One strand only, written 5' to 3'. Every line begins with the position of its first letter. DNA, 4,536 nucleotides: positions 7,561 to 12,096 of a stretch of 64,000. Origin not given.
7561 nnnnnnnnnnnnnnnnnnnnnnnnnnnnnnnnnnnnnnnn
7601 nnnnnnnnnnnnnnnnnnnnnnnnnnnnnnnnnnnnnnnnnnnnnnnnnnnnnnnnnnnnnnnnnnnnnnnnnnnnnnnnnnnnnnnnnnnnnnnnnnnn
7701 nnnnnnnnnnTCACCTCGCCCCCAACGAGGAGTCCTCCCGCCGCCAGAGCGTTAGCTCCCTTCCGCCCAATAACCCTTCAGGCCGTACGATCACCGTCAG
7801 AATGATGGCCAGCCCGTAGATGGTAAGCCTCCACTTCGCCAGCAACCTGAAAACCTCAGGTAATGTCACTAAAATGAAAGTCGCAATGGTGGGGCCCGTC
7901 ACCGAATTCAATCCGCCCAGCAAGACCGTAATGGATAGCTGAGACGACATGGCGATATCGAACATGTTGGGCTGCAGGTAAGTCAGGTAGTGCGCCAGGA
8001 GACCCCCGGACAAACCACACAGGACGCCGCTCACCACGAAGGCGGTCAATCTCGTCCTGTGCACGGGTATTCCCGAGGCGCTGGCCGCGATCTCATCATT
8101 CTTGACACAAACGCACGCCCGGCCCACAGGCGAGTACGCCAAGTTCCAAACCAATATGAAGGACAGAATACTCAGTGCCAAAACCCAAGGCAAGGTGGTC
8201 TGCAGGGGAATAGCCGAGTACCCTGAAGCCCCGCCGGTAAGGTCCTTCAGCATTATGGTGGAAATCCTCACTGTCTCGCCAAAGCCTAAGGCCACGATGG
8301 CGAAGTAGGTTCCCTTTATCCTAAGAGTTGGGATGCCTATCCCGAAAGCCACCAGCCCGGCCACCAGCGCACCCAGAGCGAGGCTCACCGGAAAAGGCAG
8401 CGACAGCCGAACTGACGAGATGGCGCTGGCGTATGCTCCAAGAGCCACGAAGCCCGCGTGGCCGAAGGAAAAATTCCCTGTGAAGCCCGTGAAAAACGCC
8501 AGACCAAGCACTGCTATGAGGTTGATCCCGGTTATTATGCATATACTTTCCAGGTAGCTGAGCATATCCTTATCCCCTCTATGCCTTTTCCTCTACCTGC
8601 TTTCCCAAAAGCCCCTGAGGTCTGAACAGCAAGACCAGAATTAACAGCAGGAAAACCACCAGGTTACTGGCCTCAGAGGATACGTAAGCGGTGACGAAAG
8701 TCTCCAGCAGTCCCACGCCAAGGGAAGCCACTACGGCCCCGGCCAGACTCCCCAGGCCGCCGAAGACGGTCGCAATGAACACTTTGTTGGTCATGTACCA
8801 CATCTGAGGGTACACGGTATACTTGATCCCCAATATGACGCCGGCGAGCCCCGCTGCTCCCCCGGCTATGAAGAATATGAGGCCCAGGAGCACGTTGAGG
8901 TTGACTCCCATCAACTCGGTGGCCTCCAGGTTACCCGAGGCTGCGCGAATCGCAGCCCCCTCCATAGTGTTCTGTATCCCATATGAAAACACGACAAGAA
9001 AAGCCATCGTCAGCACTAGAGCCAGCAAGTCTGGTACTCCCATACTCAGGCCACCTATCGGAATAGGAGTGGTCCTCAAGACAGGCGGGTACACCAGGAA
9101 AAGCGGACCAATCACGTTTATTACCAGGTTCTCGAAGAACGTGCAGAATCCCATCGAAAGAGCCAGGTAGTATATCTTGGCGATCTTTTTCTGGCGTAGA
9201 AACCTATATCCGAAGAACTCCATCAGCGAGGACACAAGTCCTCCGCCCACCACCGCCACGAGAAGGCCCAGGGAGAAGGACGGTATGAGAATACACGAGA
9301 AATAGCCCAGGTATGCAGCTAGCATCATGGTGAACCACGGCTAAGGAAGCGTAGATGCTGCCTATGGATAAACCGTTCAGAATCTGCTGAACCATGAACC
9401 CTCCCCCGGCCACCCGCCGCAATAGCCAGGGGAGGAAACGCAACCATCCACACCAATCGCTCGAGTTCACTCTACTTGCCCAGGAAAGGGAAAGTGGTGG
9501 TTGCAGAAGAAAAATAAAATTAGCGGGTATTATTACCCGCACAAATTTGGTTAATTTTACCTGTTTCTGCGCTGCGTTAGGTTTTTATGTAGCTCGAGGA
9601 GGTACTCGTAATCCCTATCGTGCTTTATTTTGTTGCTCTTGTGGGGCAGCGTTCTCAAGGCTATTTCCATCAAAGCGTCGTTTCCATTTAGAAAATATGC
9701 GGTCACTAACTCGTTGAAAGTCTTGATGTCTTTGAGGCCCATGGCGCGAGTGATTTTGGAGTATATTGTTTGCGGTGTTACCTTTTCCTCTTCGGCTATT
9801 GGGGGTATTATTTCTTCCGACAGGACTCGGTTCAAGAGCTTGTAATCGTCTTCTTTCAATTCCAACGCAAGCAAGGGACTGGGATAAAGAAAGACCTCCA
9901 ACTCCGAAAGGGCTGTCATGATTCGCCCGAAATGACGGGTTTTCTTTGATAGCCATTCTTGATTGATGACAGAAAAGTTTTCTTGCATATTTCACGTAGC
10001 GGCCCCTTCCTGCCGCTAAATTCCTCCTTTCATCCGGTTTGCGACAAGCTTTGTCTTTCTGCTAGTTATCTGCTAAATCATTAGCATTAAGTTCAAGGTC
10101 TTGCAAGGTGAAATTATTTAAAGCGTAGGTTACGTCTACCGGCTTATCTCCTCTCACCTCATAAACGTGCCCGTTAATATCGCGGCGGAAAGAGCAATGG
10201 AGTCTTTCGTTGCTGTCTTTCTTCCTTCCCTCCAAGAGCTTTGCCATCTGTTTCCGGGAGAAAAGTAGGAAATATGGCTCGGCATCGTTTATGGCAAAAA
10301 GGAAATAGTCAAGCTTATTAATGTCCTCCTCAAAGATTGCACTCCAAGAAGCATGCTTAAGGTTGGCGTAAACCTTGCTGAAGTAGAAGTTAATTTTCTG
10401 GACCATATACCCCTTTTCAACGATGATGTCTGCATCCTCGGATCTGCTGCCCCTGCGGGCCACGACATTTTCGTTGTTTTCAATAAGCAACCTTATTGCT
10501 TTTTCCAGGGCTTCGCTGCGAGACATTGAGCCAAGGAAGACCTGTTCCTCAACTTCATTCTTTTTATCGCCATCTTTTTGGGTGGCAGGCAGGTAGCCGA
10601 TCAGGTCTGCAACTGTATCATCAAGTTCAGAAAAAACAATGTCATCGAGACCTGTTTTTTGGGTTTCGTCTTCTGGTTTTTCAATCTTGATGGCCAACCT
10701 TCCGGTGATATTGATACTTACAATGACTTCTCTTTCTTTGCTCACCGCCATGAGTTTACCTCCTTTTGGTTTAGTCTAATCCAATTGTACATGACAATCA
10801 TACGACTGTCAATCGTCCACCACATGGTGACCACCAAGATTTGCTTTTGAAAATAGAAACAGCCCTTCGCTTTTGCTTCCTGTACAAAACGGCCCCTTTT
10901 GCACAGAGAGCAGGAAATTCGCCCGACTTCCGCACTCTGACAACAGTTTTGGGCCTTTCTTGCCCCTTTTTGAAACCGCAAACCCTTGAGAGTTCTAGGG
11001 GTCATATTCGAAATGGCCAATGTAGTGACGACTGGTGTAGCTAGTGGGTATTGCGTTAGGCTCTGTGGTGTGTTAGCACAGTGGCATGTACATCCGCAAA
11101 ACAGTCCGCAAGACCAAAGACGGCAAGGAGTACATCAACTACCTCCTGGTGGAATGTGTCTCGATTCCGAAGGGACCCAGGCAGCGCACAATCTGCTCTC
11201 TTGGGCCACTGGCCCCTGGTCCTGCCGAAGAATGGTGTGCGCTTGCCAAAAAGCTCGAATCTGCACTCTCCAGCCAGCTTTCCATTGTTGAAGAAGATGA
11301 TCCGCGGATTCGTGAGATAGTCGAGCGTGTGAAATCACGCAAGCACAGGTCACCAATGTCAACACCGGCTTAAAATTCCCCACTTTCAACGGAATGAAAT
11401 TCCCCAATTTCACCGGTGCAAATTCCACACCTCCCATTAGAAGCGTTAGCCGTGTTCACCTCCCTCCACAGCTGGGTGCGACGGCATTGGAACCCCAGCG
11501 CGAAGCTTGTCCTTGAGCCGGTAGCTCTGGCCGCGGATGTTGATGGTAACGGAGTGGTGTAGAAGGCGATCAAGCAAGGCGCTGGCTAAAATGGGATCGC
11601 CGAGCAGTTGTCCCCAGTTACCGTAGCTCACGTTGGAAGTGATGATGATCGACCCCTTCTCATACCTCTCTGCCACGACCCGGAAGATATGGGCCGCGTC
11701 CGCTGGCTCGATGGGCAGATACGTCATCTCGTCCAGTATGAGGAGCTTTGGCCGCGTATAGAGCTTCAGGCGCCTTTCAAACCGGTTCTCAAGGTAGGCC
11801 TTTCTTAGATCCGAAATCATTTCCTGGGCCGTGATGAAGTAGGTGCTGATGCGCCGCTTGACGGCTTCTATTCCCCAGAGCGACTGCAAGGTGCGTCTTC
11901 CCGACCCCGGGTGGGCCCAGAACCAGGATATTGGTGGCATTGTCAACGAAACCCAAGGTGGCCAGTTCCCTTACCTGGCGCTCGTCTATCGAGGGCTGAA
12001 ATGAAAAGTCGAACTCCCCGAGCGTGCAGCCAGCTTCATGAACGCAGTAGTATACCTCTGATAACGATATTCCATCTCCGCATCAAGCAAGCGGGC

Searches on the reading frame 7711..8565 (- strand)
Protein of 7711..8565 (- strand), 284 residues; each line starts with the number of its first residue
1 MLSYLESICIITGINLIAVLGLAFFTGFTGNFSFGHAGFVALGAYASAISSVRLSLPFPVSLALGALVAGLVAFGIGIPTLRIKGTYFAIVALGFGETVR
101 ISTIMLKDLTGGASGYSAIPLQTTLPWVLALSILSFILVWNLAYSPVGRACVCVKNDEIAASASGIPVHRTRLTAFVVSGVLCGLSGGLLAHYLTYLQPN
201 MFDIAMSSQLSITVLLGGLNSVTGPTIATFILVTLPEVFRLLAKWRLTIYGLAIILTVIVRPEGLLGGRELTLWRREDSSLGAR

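Call 51: search_protein_families(library=pfam, proteins=[window:7711-8565:-], max_evalue=0.001)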
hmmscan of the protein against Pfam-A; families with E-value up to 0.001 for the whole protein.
window:7711-8565:- (284 aa): 1 family
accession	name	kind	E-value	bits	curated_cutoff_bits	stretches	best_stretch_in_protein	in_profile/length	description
PF02653.21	BPD_transp_2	-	3.2e-37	128.6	26.8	1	6-257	3-268/269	Branched-chain amino acid transport system / permease component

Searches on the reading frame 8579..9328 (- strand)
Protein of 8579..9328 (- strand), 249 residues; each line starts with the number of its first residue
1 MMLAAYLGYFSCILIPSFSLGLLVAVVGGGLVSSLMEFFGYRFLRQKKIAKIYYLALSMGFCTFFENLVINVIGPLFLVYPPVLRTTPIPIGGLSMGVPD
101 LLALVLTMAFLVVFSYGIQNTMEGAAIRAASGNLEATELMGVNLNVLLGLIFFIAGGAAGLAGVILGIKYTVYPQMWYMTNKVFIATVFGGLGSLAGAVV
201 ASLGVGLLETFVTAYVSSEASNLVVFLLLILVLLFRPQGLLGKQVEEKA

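Call 51: search_protein_families(library=pfam, proteins=[window:8579-9328:-], max_evalue=0.001)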
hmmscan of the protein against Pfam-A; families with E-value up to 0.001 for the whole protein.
window:8579-9328:- (249 aa): 1 family
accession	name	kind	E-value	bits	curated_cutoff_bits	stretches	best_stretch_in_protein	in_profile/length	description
PF02653.21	BPD_transp_2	-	5e-18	65.6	26.8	1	1-233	37-269/269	Branched-chain amino acid transport system / permease component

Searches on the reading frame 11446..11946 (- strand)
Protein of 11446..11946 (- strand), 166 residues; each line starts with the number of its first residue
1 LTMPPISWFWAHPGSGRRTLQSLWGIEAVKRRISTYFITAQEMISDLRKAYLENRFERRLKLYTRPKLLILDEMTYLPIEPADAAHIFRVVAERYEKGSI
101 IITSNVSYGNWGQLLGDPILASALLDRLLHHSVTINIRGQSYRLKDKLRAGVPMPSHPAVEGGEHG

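Call 39: search_protein_families(library=pfam, proteins=[window:11446-11946:-], max_evalue=0.001)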
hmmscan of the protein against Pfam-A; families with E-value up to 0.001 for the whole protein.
window:11446-11946:- (166 aa): 1 family
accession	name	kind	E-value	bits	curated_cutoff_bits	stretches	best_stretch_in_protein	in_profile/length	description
PF01695.23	IstB_IS21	-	3e-45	155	24.1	1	12-149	100-237/238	IstB-like ATP binding protein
